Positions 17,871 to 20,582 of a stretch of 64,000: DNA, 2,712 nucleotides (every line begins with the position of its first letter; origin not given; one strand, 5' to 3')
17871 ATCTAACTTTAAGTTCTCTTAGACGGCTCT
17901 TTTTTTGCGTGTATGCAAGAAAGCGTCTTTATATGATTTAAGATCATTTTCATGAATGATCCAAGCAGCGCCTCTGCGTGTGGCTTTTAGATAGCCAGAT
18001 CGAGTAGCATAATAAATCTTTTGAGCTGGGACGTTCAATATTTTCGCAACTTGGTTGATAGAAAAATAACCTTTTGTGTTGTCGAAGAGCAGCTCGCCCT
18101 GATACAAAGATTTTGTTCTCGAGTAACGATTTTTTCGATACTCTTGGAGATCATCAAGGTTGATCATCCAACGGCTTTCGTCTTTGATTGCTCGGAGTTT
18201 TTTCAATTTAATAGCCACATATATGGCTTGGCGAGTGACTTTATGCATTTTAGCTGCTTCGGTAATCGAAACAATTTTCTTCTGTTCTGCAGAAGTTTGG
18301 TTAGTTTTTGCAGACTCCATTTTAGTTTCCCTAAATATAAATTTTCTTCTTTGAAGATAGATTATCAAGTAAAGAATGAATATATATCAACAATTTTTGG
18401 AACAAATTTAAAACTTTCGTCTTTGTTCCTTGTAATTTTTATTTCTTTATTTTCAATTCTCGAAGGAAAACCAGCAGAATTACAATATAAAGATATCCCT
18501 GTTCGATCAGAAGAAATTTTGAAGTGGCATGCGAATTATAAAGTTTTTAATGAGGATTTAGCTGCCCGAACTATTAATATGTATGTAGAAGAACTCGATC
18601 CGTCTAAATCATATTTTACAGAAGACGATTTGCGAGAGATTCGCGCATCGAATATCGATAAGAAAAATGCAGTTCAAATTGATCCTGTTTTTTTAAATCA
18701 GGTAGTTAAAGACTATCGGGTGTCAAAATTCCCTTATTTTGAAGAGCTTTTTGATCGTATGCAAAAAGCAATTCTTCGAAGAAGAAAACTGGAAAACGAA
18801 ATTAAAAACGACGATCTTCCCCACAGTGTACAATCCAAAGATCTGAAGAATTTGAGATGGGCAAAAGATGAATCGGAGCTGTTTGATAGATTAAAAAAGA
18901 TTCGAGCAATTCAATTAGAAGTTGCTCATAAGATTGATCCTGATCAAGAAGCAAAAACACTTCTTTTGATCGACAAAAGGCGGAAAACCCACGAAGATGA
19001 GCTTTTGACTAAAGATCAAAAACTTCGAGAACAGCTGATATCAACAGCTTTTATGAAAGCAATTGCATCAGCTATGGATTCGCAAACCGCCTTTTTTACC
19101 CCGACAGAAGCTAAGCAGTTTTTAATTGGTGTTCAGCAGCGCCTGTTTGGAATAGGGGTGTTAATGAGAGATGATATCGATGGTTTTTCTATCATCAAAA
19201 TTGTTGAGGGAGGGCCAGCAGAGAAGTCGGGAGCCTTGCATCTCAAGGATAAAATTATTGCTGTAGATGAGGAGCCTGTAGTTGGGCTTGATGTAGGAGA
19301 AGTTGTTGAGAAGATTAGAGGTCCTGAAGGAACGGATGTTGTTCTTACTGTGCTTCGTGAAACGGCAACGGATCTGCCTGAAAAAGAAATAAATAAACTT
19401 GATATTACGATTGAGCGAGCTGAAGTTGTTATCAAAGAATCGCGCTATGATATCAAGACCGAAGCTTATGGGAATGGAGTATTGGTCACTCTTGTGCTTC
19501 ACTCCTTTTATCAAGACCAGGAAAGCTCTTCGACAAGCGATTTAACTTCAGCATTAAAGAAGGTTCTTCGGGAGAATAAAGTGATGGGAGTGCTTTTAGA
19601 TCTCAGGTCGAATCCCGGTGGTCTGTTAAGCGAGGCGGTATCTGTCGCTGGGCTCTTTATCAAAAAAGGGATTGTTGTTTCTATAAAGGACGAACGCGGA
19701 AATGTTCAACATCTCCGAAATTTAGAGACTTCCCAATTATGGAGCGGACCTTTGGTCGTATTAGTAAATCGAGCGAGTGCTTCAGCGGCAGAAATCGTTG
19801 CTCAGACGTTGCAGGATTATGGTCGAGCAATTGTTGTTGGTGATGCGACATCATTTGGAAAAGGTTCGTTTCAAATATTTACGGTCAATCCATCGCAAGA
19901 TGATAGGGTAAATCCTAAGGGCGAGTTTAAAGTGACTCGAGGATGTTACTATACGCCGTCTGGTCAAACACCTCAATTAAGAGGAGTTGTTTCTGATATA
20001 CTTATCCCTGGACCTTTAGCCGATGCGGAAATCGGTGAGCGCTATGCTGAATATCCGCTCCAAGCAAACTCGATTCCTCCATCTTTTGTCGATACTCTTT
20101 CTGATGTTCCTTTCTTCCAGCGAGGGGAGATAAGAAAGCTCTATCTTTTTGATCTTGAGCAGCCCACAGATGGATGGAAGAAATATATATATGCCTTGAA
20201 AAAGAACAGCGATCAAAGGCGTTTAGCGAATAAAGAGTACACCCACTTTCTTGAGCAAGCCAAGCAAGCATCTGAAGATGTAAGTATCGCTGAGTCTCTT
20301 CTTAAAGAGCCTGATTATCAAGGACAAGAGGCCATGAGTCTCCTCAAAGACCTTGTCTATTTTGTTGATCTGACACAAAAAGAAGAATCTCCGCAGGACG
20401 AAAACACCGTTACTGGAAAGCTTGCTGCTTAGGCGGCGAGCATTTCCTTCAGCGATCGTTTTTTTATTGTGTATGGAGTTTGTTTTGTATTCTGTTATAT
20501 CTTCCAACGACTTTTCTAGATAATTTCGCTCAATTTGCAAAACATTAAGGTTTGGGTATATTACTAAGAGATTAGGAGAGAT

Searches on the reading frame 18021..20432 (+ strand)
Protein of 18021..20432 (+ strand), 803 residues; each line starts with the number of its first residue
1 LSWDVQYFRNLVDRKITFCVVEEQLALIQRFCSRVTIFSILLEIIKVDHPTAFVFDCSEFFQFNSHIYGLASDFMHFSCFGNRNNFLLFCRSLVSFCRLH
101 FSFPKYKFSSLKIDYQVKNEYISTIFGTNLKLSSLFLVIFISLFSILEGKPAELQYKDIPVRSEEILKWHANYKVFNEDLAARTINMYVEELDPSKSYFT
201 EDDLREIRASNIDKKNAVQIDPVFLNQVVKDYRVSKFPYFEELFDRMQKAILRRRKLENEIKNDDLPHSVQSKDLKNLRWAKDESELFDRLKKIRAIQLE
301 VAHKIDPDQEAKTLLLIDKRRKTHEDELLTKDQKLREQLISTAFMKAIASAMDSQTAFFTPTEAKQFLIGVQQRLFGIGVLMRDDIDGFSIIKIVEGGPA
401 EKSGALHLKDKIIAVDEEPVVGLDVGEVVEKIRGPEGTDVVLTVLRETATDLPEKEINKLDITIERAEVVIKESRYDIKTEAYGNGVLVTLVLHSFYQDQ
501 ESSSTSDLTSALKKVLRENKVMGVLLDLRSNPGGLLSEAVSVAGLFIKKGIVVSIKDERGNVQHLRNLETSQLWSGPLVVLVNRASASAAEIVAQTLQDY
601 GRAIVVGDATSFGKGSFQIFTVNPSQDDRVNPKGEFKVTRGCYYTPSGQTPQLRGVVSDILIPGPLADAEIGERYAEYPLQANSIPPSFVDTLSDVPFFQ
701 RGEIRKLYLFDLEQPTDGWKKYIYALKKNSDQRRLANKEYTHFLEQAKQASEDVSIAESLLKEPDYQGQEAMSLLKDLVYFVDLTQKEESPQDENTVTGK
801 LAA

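Call 76: search_protein_families(library=ncbifam, proteins=[window:18021-20432:+], max_evalue=1e-10)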
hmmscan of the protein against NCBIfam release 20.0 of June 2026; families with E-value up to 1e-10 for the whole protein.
window:18021-20432:+ (803 aa): 9 families
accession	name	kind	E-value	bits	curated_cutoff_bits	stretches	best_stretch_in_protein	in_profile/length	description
NF051464.1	tail_spec_CT441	exception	1.6e-207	691.2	700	1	138-781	4-643/645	tail-specific protease Tsp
NF008388.1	PRK11186.1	exception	6.6e-75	252.8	825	1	170-693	56-557/663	carboxy terminal-processing peptidase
TIGR00225.1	prc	subfamily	1.5e-74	251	218.6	1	331-676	7-328/335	C-terminal processing peptidase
TIGR03900.1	prc_long_Delta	hypoth_equivalog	2e-52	178.4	660.95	1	340-669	104-412/973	MXAN_5808 family serine peptidase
NF045590.1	Cterm_S41_CtpC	exception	1.2e-49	169.3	665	1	327-662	68-378/418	carboxyl-terminal processing protease CtpC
NF045589.1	Cterm_S41_CtpB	exception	9e-48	162.9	633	1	324-662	66-380/416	carboxyl-terminal processing protease CtpB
NF045588.1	Cterm_S41_CtpA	exception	3.4e-41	141.4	625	1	331-620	67-341/401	carboxyl-terminal processing protease CtpA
NF052377.1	lmo1851_S41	exception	1.8e-40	139.1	725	1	336-662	67-367/468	lmo1851 family serine protease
NF045591.1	Cterm_S41_CtpZ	exception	1e-35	123.3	525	1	346-664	81-376/403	carboxyl-terminal processing protease CtpZ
